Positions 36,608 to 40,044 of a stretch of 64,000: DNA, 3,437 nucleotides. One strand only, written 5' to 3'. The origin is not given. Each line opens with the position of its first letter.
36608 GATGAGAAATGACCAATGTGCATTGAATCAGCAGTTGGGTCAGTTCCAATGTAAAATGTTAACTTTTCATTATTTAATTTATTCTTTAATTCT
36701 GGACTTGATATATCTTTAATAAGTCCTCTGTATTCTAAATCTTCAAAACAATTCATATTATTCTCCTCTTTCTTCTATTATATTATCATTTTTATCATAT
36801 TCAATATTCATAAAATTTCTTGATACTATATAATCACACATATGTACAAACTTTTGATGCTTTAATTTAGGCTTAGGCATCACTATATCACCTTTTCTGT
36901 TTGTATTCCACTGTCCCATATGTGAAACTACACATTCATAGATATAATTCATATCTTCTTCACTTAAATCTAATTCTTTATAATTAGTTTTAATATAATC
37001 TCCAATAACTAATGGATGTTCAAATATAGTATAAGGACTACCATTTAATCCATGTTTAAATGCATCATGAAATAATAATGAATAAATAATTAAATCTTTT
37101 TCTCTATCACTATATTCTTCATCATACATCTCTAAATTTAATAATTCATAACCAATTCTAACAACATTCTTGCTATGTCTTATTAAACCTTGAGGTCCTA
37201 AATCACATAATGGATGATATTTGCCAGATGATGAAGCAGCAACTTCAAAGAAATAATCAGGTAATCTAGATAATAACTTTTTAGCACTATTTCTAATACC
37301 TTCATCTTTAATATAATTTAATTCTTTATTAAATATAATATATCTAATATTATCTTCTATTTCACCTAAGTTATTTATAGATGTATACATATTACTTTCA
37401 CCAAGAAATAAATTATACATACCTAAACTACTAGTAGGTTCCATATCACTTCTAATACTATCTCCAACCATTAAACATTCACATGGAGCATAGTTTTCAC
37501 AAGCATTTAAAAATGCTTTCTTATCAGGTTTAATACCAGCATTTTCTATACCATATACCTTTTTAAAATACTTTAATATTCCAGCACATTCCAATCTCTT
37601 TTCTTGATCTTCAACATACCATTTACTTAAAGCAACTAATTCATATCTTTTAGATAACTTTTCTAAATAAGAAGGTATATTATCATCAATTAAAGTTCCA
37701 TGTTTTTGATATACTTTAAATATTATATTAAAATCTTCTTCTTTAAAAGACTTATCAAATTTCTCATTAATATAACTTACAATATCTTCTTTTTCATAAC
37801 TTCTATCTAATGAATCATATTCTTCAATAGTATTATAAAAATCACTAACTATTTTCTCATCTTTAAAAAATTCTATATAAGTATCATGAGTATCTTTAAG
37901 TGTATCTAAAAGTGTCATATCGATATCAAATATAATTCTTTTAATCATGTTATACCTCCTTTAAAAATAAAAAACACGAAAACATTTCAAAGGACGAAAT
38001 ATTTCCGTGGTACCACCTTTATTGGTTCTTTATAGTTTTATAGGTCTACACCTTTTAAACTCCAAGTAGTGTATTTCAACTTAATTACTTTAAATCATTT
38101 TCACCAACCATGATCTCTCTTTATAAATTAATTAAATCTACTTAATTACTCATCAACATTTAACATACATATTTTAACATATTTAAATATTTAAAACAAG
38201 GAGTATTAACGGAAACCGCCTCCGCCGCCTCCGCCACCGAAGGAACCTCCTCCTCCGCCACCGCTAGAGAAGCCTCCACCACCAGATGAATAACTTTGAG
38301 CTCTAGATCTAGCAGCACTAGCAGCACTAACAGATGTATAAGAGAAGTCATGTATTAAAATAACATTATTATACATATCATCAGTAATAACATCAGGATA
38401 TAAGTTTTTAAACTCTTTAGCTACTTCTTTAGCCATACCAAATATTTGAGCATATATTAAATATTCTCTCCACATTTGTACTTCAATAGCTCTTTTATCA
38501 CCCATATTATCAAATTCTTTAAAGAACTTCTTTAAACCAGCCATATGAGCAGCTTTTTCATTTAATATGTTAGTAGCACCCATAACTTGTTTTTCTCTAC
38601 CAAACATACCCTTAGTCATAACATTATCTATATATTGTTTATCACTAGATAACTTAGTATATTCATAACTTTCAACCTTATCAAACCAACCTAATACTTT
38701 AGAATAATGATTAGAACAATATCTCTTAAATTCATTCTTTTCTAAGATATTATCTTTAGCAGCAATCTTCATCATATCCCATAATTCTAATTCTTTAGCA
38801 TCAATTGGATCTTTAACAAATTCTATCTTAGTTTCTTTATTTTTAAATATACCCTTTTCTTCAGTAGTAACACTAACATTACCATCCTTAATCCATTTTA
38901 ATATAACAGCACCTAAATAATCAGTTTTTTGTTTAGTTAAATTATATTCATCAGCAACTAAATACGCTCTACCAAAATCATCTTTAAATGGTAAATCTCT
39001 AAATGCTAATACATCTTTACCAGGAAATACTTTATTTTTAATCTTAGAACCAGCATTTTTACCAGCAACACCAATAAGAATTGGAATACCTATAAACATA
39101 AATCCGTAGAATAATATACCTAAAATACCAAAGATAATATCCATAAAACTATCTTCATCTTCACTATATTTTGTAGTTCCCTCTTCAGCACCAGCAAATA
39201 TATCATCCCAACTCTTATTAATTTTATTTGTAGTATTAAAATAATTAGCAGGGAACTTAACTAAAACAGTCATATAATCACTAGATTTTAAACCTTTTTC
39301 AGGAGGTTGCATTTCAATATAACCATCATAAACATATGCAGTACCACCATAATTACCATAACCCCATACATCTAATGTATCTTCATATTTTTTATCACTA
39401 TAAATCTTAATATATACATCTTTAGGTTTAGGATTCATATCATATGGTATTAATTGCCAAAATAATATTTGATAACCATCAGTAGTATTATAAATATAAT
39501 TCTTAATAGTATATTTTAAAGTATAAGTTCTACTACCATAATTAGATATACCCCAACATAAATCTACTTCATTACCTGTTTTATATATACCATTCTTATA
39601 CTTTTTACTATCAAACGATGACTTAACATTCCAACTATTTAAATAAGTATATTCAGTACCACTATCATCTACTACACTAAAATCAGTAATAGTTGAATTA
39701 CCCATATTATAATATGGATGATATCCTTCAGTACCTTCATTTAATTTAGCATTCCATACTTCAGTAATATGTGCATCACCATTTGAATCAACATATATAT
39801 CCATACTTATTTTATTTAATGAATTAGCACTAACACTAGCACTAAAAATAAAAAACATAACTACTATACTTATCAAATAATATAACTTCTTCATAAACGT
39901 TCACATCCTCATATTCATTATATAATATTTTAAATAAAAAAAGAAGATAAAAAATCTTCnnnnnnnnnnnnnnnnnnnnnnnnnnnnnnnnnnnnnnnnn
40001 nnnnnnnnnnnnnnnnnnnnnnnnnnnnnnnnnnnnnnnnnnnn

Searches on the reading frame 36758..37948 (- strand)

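Call 10: search_protein_families(library=pfam, proteins=[window:36758-37948:-], max_evalue=0.001)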
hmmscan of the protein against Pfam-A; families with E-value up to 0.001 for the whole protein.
window:36758-37948:- (396 aa): 3 families
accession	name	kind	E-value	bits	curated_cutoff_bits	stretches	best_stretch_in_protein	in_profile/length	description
PF13419.12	HAD_2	-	6.5e-15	56.1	23.8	1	5-177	1-173/178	Haloacid dehalogenase-like hydrolase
PF00702.32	Hydrolase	-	8.5e-11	43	26.4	1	2-170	1-185/191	haloacid dehalogenase-like hydrolase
PF13242.12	Hydrolase_like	-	0.00035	20.8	22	0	140-177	4-43/75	HAD-hyrolase-like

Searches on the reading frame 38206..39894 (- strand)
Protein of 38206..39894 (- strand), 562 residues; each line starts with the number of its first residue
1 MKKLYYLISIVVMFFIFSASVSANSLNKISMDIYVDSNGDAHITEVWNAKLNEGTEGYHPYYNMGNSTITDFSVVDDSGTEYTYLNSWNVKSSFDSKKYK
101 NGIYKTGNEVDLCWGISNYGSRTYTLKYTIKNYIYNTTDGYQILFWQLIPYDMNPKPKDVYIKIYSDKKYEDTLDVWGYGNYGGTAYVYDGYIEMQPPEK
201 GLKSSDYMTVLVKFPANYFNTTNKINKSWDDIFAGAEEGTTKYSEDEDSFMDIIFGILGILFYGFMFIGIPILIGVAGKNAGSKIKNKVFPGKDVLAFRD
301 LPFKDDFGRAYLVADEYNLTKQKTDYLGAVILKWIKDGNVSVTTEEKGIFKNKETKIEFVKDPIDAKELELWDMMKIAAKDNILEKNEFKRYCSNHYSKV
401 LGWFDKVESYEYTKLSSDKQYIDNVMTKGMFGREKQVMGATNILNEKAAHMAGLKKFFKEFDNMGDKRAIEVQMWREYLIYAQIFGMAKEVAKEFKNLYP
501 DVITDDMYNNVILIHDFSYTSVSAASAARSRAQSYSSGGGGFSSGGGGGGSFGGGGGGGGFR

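Call 4: search_protein_families(library=pfam, proteins=[window:38206-39894:-], max_evalue=0.1)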
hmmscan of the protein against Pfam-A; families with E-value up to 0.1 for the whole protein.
window:38206-39894:- (562 aa): 3 families
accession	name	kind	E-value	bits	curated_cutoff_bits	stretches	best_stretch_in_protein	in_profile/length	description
PF20990.2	DUF2207_C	-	7.7e-13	49.2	33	2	439-495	190-247/247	Predicted membrane protein (DUF2207) C-terminal domain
PF09972.14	DUF2207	-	1.6e-10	42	24.4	1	26-212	2-170/172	Predicted membrane protein (DUF2207) N-terminal domain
PF05753.20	TRAP_beta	-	0.088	12.7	22.4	0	340-403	90-148/178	Translocon-associated protein beta (TRAPB)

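Call 5: search_protein_families(library=ncbifam, proteins=[window:38206-39894:-], max_evalue=0.1)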
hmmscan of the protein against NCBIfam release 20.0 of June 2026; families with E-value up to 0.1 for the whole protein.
window:38206-39894:- (562 aa): 0 families

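Call 44: find_related_loci(query=window:38209-39894:-, collection=metagenome_contigs, flank=10000)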
Query window:38209-39894:- (562 aa) in metagenome_contigs; peptide patterns used: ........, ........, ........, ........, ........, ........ (x = any residue, [..] = any of these).
250 stretches matched a pattern; 215 encode a relative of the query (tblastn E <= 1e-3); the best 80 are kept; 80 distinct loci.
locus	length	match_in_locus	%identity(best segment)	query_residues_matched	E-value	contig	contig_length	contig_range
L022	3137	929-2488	94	1-520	0e+0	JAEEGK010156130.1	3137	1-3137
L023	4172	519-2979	77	1-517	0e+0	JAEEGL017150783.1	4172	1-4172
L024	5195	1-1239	92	105-517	0e+0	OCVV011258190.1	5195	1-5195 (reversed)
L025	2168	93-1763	63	3-562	0e+0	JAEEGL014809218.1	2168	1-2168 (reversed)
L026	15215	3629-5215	71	1-535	0e+0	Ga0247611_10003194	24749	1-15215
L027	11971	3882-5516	46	1-535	3e-141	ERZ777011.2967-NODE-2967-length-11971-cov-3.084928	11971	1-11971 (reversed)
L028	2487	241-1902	48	1-550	4e-148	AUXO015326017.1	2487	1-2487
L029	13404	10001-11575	44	20-535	3e-137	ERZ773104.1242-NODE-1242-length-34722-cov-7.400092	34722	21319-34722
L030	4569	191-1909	48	3-562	2e-139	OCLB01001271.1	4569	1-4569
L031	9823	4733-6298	43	20-535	1e-136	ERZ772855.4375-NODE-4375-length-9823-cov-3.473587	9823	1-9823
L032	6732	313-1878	44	23-535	1e-136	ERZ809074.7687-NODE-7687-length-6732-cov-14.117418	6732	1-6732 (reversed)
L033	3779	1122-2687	43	23-535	3e-140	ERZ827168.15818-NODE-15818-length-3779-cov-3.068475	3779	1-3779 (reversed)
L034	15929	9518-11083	44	23-535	2e-136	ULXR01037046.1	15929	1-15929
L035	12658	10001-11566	44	23-535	7e-136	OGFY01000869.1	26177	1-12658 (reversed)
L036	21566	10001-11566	44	23-535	7e-136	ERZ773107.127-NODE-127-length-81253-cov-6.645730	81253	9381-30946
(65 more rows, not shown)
